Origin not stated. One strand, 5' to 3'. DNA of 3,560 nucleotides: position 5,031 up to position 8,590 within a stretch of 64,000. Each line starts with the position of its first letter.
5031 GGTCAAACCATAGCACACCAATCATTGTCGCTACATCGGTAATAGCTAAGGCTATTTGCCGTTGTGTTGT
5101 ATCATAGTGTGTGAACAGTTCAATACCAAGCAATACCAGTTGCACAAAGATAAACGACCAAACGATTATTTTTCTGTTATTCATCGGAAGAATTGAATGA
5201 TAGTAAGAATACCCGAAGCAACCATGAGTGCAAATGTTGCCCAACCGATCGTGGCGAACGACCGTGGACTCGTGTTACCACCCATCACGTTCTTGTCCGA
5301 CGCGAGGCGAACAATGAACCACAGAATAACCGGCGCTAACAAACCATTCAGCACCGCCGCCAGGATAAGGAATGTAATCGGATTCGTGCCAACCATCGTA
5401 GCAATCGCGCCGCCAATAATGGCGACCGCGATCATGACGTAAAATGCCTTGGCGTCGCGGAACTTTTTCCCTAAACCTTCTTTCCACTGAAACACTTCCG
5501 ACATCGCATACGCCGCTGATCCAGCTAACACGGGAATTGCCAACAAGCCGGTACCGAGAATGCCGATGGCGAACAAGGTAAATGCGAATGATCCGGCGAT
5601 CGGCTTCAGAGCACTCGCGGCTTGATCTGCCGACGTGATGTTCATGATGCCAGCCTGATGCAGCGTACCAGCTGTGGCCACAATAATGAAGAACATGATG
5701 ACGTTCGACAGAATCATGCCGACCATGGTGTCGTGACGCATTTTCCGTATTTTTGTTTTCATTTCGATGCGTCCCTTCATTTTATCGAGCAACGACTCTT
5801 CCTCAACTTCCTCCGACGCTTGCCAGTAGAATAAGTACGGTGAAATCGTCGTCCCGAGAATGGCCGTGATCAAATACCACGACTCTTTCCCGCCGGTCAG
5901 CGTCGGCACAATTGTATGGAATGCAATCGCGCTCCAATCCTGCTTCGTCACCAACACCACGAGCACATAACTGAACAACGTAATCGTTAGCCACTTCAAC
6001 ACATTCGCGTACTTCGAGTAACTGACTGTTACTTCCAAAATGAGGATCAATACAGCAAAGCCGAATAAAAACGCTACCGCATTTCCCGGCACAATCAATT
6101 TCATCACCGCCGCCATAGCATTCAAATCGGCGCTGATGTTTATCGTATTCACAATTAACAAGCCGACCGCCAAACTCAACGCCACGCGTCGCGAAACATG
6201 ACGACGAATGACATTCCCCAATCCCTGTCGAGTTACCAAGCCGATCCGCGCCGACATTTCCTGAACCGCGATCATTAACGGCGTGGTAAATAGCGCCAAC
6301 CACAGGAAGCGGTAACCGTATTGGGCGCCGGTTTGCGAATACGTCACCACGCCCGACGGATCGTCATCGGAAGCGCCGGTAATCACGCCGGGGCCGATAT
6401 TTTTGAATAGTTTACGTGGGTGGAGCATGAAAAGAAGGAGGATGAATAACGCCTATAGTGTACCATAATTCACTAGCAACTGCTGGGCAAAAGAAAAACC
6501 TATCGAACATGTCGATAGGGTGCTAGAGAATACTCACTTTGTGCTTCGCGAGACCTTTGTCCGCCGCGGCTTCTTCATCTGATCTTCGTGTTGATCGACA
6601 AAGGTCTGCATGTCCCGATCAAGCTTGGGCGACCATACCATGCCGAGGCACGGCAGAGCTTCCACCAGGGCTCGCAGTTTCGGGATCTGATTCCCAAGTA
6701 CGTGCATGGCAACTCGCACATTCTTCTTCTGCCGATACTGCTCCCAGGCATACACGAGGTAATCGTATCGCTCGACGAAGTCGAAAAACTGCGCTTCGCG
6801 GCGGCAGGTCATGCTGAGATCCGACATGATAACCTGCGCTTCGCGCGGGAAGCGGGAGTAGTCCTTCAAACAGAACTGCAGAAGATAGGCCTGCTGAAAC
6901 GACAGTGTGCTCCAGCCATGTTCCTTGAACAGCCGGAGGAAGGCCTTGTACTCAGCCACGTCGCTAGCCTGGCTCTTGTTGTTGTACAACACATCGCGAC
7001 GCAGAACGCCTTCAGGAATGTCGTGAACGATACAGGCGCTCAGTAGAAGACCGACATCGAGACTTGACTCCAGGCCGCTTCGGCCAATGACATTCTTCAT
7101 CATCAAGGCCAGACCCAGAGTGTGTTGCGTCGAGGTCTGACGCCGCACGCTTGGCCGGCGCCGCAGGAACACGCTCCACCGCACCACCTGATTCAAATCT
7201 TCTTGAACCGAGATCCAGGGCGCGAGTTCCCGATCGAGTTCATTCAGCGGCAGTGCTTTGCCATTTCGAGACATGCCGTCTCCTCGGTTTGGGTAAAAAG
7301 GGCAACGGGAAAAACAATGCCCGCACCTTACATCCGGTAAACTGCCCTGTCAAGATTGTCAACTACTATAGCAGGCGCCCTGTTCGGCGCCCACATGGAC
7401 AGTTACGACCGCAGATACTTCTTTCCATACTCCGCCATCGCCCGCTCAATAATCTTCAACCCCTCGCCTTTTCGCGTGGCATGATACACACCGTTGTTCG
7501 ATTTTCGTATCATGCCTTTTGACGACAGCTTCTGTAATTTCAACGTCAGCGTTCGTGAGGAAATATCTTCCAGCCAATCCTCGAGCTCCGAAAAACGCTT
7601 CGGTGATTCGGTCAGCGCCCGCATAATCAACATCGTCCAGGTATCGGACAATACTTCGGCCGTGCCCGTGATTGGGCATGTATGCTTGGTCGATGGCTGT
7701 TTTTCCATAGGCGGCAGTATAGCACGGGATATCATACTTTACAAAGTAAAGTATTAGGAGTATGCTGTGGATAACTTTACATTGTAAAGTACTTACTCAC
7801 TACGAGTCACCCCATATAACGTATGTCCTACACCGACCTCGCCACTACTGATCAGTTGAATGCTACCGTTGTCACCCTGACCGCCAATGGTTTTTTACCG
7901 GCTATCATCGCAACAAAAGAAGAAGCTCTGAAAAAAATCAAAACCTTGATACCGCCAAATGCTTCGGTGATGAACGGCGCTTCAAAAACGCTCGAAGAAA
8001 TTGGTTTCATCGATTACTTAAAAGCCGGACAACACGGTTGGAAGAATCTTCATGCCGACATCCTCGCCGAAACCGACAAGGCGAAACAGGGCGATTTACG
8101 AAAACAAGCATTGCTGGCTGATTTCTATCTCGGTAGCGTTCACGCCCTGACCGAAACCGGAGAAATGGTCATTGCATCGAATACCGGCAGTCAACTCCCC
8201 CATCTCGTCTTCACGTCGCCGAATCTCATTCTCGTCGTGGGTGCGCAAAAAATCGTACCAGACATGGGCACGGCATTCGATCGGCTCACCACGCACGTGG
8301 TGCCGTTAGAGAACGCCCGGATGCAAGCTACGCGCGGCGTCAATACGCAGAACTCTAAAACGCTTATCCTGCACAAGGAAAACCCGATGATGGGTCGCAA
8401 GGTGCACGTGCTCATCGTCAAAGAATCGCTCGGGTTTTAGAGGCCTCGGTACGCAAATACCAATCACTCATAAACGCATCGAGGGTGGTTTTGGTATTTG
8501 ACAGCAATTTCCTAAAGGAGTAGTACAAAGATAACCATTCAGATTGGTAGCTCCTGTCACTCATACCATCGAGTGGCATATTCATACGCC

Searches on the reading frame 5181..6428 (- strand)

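Call 89: search_protein_families(library=pfam, proteins=[window:5181-6428:-], max_evalue=0.00001)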
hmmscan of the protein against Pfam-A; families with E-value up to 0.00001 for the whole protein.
window:5181-6428:- (415 aa): 1 family
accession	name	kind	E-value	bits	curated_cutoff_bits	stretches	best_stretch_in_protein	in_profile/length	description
PF01566.24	Nramp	-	1.1e-86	291.5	29.8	1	28-385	2-353/357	Natural resistance-associated macrophage protein-like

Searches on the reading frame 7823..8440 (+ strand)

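Call 89: search_protein_families(library=pfam, proteins=[window:7823-8440:+], max_evalue=0.00001)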
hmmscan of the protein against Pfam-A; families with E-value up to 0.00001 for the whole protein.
window:7823-8440:+ (205 aa): 1 family
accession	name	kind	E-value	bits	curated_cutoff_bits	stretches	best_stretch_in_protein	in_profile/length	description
PF02589.21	LUD_dom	-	1.8e-30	106.5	22.6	1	17-198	6-188/189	LUD domain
